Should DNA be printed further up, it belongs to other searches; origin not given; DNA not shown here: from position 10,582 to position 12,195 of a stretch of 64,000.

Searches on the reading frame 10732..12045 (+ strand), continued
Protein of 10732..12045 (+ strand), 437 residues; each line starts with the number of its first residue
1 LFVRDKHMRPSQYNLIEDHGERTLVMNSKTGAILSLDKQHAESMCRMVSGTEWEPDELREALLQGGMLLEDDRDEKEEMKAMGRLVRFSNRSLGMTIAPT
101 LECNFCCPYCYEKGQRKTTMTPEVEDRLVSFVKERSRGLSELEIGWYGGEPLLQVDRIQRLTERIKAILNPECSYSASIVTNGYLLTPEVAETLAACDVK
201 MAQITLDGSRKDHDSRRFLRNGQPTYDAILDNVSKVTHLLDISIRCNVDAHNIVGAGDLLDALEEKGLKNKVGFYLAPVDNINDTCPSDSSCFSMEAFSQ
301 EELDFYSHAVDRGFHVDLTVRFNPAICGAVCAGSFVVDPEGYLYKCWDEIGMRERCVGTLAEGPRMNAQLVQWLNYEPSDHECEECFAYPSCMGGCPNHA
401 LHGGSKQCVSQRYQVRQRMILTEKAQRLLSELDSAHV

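Call 38: find_encoding_contigs(protein=P0039, flank=6000, max_places=2)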
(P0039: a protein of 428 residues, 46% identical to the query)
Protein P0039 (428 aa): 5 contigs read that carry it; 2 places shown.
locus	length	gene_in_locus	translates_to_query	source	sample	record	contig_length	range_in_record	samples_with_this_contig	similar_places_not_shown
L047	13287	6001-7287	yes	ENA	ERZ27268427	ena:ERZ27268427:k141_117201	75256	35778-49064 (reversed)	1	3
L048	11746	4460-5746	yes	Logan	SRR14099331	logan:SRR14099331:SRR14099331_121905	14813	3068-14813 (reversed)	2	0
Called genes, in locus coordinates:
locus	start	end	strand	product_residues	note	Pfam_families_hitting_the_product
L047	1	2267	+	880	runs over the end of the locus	PF02861:Clp_N, PF13191:AAA_16 (weak), PF00004:AAA, PF17871:AAA_lid_9, PF00004:AAA, PF07724:AAA_2, PF07728:AAA_5, PF10431:ClpB_D2-small, +8 more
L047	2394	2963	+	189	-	-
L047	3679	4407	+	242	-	PF13555:AAA_29 (weak), PF00005:ABC_tran, PF13304:AAA_21 (weak)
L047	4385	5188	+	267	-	-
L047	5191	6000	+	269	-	-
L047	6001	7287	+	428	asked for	PF04055:Radical_SAM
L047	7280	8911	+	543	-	PF00664:ABC_membrane, PF00005:ABC_tran, PF13304:AAA_21 (weak), PF02463:SMC_N (weak)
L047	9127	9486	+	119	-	PF04221:RelB (weak)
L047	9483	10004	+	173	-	PF13470:PIN_3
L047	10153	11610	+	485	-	PF01546:Peptidase_M20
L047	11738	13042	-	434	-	PF13657:Couple_hipA, PF07804:HipA_C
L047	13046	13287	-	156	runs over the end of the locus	PF13560:HTH_31 (weak), PF01381:HTH_3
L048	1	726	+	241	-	?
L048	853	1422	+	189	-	-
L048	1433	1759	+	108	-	PF13443:HTH_26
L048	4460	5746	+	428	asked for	PF04055:Radical_SAM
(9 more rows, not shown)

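Call 43: find_encoding_contigs(protein=P0069, flank=5000, max_places=1)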
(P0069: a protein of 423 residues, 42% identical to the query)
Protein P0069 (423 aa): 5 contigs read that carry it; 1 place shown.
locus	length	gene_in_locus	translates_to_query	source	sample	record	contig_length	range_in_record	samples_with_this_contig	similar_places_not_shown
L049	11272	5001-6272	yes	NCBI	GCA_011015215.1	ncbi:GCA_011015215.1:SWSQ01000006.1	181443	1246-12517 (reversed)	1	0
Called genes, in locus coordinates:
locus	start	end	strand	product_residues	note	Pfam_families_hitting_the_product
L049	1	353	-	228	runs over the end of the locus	PF14460:Prok-E2_D (weak)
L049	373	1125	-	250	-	-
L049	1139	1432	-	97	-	-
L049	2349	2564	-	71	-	PF01381:HTH_3 (weak)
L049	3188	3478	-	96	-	-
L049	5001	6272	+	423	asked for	PF04055:Radical_SAM, PF13353:Fer4_12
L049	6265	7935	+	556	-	-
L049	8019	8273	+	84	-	PF01527:HTH_Tnp_1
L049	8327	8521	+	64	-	-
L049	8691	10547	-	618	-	PF00078:RVT_1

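Call 44: find_encoding_contigs(protein=P0081, flank=5000, max_places=1)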
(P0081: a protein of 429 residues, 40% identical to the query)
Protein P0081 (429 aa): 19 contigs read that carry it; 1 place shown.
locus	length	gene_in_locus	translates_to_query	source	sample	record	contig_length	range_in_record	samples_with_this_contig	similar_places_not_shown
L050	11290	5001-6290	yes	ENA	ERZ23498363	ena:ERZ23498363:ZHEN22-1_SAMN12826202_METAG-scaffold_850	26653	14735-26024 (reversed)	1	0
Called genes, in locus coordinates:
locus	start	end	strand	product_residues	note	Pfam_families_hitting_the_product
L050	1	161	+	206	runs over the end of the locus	PF10372:CdaS_N, PF02457:DAC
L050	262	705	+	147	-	PF25213:HVO_A0261_N (weak), PF12802:MarR_2, PF13545:HTH_Crp_2 (weak), PF01047:MarR, PF13412:HTH_24 (weak)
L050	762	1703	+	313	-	PF00903:Glyoxalase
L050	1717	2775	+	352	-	PF00296:Bac_luciferase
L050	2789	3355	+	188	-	PF02525:Flavodoxin_2, PF03358:FMN_red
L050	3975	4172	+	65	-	-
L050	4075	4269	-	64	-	-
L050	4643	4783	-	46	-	-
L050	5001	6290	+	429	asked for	PF04055:Radical_SAM, PF13353:Fer4_12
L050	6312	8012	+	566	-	PF00664:ABC_membrane, PF00005:ABC_tran, PF02463:SMC_N (weak)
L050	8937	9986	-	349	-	PF10094:DUF2332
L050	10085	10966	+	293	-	PF00126:HTH_1, PF03466:LysR_substrate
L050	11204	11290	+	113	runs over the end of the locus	-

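Call 45: find_encoding_contigs(protein=P0064, flank=5000, max_places=1)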
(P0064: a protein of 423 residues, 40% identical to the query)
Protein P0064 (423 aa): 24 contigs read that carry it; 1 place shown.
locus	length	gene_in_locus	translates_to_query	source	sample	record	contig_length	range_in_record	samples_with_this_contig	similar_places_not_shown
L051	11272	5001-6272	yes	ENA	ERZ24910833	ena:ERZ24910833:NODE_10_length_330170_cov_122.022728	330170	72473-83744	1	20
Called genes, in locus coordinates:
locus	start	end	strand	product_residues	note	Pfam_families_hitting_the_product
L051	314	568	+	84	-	-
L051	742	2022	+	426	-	PF04055:Radical_SAM, PF13353:Fer4_12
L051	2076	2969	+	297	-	PF00005:ABC_tran, PF13304:AAA_21 (weak)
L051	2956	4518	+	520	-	-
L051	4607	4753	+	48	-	-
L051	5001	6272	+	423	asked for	PF04055:Radical_SAM, PF13353:Fer4_12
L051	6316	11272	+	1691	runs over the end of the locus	PF02463:SMC_N, PF00664:ABC_membrane, PF00005:ABC_tran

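Call 54: search_protein_families(library=ncbifam, proteins=[P0022, P0039, P0069, P0081, P0064], max_evalue=1e-40)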
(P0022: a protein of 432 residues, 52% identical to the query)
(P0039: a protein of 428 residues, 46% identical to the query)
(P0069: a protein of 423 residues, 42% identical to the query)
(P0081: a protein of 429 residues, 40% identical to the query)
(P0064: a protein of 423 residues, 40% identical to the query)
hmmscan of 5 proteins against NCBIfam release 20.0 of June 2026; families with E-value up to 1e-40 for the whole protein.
P0022 (432 aa): 5 families
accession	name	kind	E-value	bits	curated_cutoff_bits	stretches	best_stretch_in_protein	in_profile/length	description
TIGR04463.1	rSAM_vs_C_rich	equivalog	3.6e-93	312.7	525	1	6-414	1-426/438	TIGR04463 family radical SAM/SPASM RiPP maturase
TIGR04334.1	rSAM_Clo7bot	equivalog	4.1e-82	276.2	600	1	2-419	1-436/440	radical SAM/SPASM domain Clo7bot peptide maturase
NF038107.1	rSAM_NF038107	equivalog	8.5e-59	199.5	600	1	1-395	1-406/444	Cys-every-fifth radical SAM/SPASM peptide maturase CefB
NF052473.1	rSAM_FlmE_OhkG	exception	2e-54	185.1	500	1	2-262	2-282/481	FlmE/OhkG family radical SAM/SPASM peptide maturase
TIGR04280.1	geopep_mat_rSAM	hypoth_equivalog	4.7e-54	184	400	1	1-395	1-398/428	geopeptide radical SAM maturase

P0039 (428 aa): 5 families
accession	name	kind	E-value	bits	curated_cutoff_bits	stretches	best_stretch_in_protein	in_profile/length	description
TIGR04463.1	rSAM_vs_C_rich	equivalog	3.5e-84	283.1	525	1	6-412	1-424/438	TIGR04463 family radical SAM/SPASM RiPP maturase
TIGR04334.1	rSAM_Clo7bot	equivalog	7.2e-78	262.2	600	1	54-416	57-433/440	radical SAM/SPASM domain Clo7bot peptide maturase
NF038107.1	rSAM_NF038107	equivalog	8.4e-63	212.7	600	1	1-396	1-406/444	Cys-every-fifth radical SAM/SPASM peptide maturase CefB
TIGR04280.1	geopep_mat_rSAM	hypoth_equivalog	4.4e-55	187.4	400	1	17-399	19-401/428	geopeptide radical SAM maturase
NF052473.1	rSAM_FlmE_OhkG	exception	3.6e-51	174.4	500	1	2-412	2-451/481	FlmE/OhkG family radical SAM/SPASM peptide maturase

P0069 (423 aa): 6 families
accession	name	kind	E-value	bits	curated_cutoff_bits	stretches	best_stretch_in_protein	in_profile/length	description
TIGR04463.1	rSAM_vs_C_rich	equivalog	4.6e-102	342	525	1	6-403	1-409/438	TIGR04463 family radical SAM/SPASM RiPP maturase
TIGR04334.1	rSAM_Clo7bot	equivalog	4.2e-92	309.1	600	1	2-420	1-438/440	radical SAM/SPASM domain Clo7bot peptide maturase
NF038107.1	rSAM_NF038107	equivalog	1.7e-71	241.3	600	1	1-389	1-401/444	Cys-every-fifth radical SAM/SPASM peptide maturase CefB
NF052473.1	rSAM_FlmE_OhkG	exception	1.7e-60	205.1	500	1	1-416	1-456/481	FlmE/OhkG family radical SAM/SPASM peptide maturase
TIGR04280.1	geopep_mat_rSAM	hypoth_equivalog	1.4e-58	198.9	400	1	14-403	17-406/428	geopeptide radical SAM maturase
NF047865.1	rSAM_PapB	equivalog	2.5e-43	148.6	340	1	87-390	4-318/330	PapB family radical SAM/SPASM ranthipeptide maturase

P0081 (429 aa): 6 families
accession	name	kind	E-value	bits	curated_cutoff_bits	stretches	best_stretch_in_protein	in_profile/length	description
TIGR04463.1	rSAM_vs_C_rich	equivalog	2.9e-94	316.3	525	1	6-403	1-413/438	TIGR04463 family radical SAM/SPASM RiPP maturase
TIGR04334.1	rSAM_Clo7bot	equivalog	1.1e-90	304.4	600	1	2-422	1-437/440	radical SAM/SPASM domain Clo7bot peptide maturase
NF038107.1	rSAM_NF038107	equivalog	6.3e-70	236.1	600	1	1-404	1-413/444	Cys-every-fifth radical SAM/SPASM peptide maturase CefB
TIGR04280.1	geopep_mat_rSAM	hypoth_equivalog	3.3e-61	207.6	400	1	11-399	14-400/428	geopeptide radical SAM maturase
NF052473.1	rSAM_FlmE_OhkG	exception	9.5e-59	199.3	500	1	10-414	12-451/481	FlmE/OhkG family radical SAM/SPASM peptide maturase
NF047865.1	rSAM_PapB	equivalog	3.3e-44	151.5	340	1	86-395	3-320/330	PapB family radical SAM/SPASM ranthipeptide maturase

P0064 (423 aa): 5 families
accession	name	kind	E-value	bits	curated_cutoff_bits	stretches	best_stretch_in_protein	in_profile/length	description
TIGR04463.1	rSAM_vs_C_rich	equivalog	5.5e-98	328.6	525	1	6-398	1-404/438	TIGR04463 family radical SAM/SPASM RiPP maturase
TIGR04334.1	rSAM_Clo7bot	equivalog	5.8e-91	305.3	600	1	2-420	1-438/440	radical SAM/SPASM domain Clo7bot peptide maturase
NF038107.1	rSAM_NF038107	equivalog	1.4e-66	225.1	600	1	1-391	1-403/444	Cys-every-fifth radical SAM/SPASM peptide maturase CefB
NF052473.1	rSAM_FlmE_OhkG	exception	6.4e-54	183.4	500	1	1-411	1-451/481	FlmE/OhkG family radical SAM/SPASM peptide maturase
TIGR04280.1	geopep_mat_rSAM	hypoth_equivalog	3.7e-50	171.1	400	1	12-393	15-397/428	geopeptide radical SAM maturase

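Call 70: find_encoding_contigs(protein=P0015, flank=5000, max_places=2)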
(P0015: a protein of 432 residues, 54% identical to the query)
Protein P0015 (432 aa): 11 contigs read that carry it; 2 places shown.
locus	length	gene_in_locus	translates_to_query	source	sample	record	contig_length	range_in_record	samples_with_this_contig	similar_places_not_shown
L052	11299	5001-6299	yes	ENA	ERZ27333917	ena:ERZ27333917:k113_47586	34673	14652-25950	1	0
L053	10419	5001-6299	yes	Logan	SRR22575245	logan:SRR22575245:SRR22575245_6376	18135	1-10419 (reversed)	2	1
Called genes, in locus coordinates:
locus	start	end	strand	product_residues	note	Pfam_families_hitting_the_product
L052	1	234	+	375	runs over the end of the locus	-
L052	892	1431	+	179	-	-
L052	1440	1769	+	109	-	PF13443:HTH_26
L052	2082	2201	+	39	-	-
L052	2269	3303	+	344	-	PF00005:ABC_tran, PF13304:AAA_21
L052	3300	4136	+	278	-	-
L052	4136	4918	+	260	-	-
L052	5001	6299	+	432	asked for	PF04055:Radical_SAM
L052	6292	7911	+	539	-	PF00664:ABC_membrane, PF00005:ABC_tran, PF02463:SMC_N, PF13304:AAA_21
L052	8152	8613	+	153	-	PF08281:Sigma70_r4_2, PF04545:Sigma70_r4 (weak)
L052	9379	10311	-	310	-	PF02899:Phage_int_SAM_1, PF13495:Phage_int_SAM_4 (weak), PF00589:Phage_integrase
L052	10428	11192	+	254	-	PF01582:TIR, PF13676:TIR_2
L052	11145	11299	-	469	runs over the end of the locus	PF13289:SIR2_2, PF18185:STALD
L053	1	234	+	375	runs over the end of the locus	-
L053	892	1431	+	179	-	-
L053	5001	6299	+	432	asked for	PF04055:Radical_SAM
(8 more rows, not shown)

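Call 71: find_encoding_contigs(protein=P0035, flank=5000, max_places=2)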
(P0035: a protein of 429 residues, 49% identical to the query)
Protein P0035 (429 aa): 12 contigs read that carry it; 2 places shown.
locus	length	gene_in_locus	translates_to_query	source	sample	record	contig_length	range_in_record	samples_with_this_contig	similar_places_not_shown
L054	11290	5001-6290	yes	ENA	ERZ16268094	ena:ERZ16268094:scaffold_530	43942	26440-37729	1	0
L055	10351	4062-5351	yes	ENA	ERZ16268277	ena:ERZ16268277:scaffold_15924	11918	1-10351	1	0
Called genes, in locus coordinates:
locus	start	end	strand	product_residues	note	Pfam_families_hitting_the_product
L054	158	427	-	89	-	-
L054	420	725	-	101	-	PF02604:PhdYeFM_antitox (weak)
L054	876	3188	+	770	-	PF22745:Nlig-Ia, PF01653:DNA_ligase_aden, PF03120:OB_DNA_ligase, PF03119:DNA_ligase_ZBD, PF12826:HHH_2, PF14520:HHH_5 (weak), PF00633:HHH (weak), PF00533:BRCT, +1 more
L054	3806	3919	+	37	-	-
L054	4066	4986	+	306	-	PF02517:Rce1-like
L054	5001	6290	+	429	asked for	PF04055:Radical_SAM, PF13353:Fer4_12 (faint)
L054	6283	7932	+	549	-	PF00664:ABC_membrane, PF00005:ABC_tran, PF13304:AAA_21 (faint), PF02463:SMC_N (weak)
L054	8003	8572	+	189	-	-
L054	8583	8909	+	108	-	PF13443:HTH_26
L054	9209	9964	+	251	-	PF04542:Sigma70_r2 (weak)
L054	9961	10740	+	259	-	PF23750:RsgI_M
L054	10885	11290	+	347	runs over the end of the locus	-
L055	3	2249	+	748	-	?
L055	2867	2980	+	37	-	-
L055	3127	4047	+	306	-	PF02517:Rce1-like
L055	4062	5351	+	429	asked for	PF04055:Radical_SAM, PF13353:Fer4_12 (faint)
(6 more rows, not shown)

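Call 81: predict_structure(alignment_id=A2)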
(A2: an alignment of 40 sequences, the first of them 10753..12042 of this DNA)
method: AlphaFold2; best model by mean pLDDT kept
length: 430 residues; sequences in the alignment: 40
mean_pLDDT: 90.8   pTM: 0.89
mean pLDDT of the five models: 90.8, 90.5, 90.4, 89.5, 89.3
residues with pLDDT >= 90: 302; 70-90: 106; 50-70: 20; < 50: 2
segments of 3 or more residues with pLDDT < 50: none
pLDDT, mean of each block of 10 residues (from residue 1): 91 91 92 88 74 92 91 93 95 91 68 97 94 96 95 98 94 98 98 97 93 94 98 97 92 97 96 70 79 96 94 83 95 96 91 96 94 85 89 84 88 91 75
secondary structure, 60 per line:
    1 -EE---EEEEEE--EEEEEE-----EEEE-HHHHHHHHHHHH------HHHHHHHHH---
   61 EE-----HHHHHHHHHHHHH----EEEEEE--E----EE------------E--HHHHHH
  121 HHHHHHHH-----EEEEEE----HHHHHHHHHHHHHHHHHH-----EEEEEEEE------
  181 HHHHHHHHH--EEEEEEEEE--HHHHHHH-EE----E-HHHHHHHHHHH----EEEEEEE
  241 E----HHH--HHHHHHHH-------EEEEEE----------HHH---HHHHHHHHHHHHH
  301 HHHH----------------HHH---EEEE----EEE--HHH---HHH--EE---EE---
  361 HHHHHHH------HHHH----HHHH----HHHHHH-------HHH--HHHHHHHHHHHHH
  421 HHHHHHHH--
elements in order: E7-12 E15-20 E26-29 H31-42 H49-57 H68-80 E85-90 H115-128 E134-139 H144-161 E167-174 H181-189 E192-200 H203-209 H219-229 E234-241 H251-258 E266-271 H288-304 E327-330 E335-337 H361-367 H374-377 H382-385 H390-395 H408-428

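Call 84: fold_search(model_id=the predicted structure, library=pdb)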
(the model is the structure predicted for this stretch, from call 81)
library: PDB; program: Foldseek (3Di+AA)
matches with E <= 10: 1757; with E <= 0.001: 136
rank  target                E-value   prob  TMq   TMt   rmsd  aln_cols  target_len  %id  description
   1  5why_B                4.8e-19  1.00  0.68  0.69   8.9       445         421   18  Structural Insights into Thioether Bond Formation in the Biosynthesis of Sactipeptides (released 2017-07-26)
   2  5wgg_A                9.7e-19  1.00  0.69  0.68   6.0       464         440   19  Structural Insights into Thioether Bond Formation in the Biosynthesis of Sactipeptides (released 2017-07-26)
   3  5why_A                1.8e-18  1.00  0.67  0.69   7.5       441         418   18  Structural Insights into Thioether Bond Formation in the Biosynthesis of Sactipeptides (released 2017-07-26)
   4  8vpo                  1.0e-16  1.00  0.66  0.64   6.3       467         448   15  X-Ray Crystal Structure of TigE from Paramaledivibacter caminithermalis (released 2024-02-07)
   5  4k39_B                9.7e-16  1.00  0.59  0.70   5.4       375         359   19  Native anSMEcpe with bound AdoMet and Cp18Cys peptide (released 2013-05-08)
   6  4k39_A                3.3e-15  1.00  0.59  0.69   5.5       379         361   19  Native anSMEcpe with bound AdoMet and Cp18Cys peptide (released 2013-05-08)
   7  4k37_A                5.8e-15  1.00  0.60  0.69   5.5       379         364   19  Native anSMEcpe with bound AdoMet (released 2013-05-08)
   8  4k38_B                6.5e-15  1.00  0.59  0.69   5.5       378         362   19  Native anSMEcpe with bound AdoMet and Kp18Cys peptide (released 2013-05-08)
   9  4k37_B                6.9e-15  1.00  0.58  0.67   5.4       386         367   18  Native anSMEcpe with bound AdoMet (released 2013-05-08)
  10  4k36_B                7.3e-15  1.00  0.59  0.68   5.3       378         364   19  His6 tagged anSMEcpe with bound AdoMet (released 2013-05-08)
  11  9gmc_A                8.2e-15  1.00  0.56  0.63   6.4       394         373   18  Crystal structure of the complex formed between the radical SAM protein ChlB and the R3A mutant of ChlA (released 2025-06-25)
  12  4k38_A                9.7e-15  1.00  0.59  0.68   5.6       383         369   18  Native anSMEcpe with bound AdoMet and Kp18Cys peptide (released 2013-05-08)
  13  4k36_A                1.2e-14  1.00  0.59  0.66   5.4       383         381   18  His6 tagged anSMEcpe with bound AdoMet (released 2013-05-08)
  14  9gm3_A                1.4e-14  1.00  0.57  0.64   5.6       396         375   19  Crystal structure of the complex formed between the radical SAM protein ChlB and the leader region of its precursor su (released 2025-06-25)
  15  9gmc_C                1.4e-14  1.00  0.55  0.63   6.5       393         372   18  Crystal structure of the complex formed between the radical SAM protein ChlB and the R3A mutant of ChlA (released 2025-06-25)
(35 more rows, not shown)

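Call 89: find_encoding_contigs(protein=P0105, flank=3500, max_places=1)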
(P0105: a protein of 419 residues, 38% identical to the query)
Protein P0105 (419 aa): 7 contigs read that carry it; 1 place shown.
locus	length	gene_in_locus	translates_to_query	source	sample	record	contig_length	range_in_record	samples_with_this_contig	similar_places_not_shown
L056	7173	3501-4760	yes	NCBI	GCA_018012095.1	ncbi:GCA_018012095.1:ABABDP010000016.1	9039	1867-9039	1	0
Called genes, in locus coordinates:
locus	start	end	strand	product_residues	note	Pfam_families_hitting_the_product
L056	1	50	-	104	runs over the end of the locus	PF05973:Gp49 (weak)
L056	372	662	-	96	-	-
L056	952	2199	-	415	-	-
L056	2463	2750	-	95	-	-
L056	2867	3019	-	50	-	-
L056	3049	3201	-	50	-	-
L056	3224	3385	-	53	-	-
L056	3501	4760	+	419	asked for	PF04055:Radical_SAM, PF13353:Fer4_12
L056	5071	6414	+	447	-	PF00664:ABC_membrane, PF02463:SMC_N, PF00005:ABC_tran, PF13304:AAA_21 (weak)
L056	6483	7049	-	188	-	PF00239:Resolvase, PF13551:HTH_29 (faint), PF02796:HTH_7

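Call 94: find_encoding_contigs(protein=P0012, flank=3500, max_places=2)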
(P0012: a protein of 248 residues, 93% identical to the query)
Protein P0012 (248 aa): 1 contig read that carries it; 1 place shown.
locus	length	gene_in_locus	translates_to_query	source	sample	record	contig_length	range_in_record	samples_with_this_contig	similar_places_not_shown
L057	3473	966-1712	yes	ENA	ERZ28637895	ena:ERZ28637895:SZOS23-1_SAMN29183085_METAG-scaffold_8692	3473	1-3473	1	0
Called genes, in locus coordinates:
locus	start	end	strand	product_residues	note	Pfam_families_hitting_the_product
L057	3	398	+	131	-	?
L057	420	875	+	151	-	-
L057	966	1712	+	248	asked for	-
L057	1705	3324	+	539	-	PF00664:ABC_membrane, PF00005:ABC_tran, PF02463:SMC_N (faint), PF13304:AAA_21 (weak)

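Call 95: search_dna_similar(query=window:10753-12042:+, collection=plasmids, mode=protein, max_evalue=1e-30, max_rows=12)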
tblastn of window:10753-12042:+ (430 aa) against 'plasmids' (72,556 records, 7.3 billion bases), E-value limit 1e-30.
Records with a match: 28; places in all: 28; records where one place covers at least 80% of the query: 26.
Best place of each record, by identity: <60% 28.
By first word of the organism name: Bacillus 16; Paraclostridium 3; Rhizobium 2; Methylomagnum 1; Sarcina 1; Methylovirgula 1; Aminobacter 1; Mesorhizobium 1; Thermus 1; Parabacteroides 1.
By predicted mobility (MOB-suite, as given by PLSDB): non-mobilizable 24; conjugative 3; mobilizable 1.
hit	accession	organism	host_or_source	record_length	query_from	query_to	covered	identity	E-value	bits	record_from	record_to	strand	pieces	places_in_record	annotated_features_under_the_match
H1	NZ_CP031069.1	Bacillus sp. JAS24-2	cell culture,soil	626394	2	412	96%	35.5%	5e-74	259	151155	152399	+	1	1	radical SAM protein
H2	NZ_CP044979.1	Bacillus thuringiensis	whole organism,soil sample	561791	2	412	96%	35.5%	6e-74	259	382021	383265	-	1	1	radical SAM protein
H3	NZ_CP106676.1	Bacillus cereus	cell culture,soil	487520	2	412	96%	35.5%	2e-73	257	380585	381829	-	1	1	radical SAM protein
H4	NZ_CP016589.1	Bacillus thuringiensis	Mono isolate,Ginseng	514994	2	412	96%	35.5%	2e-73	257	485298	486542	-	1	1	radical SAM protein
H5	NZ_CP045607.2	Bacillus cereus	Whole organism,soil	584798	2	412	96%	35.3%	1e-73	258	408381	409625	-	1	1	radical SAM protein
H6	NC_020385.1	Bacillus thuringiensis serovar thuringiensis str. IS5056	-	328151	2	412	96%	35.3%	2e-73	257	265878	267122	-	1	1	radical SAM protein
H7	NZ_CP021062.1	Bacillus thuringiensis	Environment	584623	2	412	96%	35.3%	2e-73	257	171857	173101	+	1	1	radical SAM protein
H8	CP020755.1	Bacillus thuringiensis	Single cell,Tissue, animal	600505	2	412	95%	35.5%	2e-61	263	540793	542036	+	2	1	none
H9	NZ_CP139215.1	Bacillus cereus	environmental samples,soil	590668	2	412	96%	34.9%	2e-72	254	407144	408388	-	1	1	radical SAM protein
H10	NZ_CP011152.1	Bacillus cereus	cell culture,soil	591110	2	412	96%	34.9%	2e-72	254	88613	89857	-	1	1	radical SAM protein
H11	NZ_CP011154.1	Bacillus cereus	cell culture,soil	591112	2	412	96%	34.9%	2e-72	254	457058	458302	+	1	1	radical SAM protein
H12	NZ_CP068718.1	Bacillus cereus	single cell,oral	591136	2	412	96%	34.9%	2e-72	254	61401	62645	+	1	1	radical SAM protein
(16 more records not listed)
